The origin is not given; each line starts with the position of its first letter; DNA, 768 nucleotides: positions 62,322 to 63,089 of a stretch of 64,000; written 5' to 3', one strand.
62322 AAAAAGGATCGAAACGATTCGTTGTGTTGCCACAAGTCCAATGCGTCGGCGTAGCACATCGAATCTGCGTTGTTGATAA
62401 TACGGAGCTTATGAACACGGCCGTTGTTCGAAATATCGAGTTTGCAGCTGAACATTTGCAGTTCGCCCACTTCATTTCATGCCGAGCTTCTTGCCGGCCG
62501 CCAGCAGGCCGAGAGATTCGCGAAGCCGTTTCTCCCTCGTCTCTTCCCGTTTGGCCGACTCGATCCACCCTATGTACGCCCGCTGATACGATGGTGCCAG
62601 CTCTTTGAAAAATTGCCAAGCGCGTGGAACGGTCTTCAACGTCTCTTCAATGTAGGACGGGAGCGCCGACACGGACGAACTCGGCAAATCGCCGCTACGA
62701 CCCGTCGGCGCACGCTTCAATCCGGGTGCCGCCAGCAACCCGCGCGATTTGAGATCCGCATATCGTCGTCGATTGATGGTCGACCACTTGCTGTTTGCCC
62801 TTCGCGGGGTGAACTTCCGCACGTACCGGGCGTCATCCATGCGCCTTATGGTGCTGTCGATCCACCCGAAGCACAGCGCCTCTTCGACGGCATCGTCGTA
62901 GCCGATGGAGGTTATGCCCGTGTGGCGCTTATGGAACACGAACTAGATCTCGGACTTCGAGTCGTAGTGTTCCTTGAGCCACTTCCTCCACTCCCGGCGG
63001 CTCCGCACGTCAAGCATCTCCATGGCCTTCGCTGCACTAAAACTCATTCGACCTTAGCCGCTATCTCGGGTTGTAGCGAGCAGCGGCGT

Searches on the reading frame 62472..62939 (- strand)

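Call 77: search_protein_families(library=pfam, proteins=[window:62472-62939:-], max_evalue=0.0001)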
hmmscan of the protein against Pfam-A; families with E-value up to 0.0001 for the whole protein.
window:62472-62939:- (155 aa): 1 family
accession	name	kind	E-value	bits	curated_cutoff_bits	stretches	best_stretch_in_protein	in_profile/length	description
PF13376.11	OmdA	-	2.2e-19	69.6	25.6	1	93-149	4-60/60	Bacteriocin-protection, YdeI or OmpD-Associated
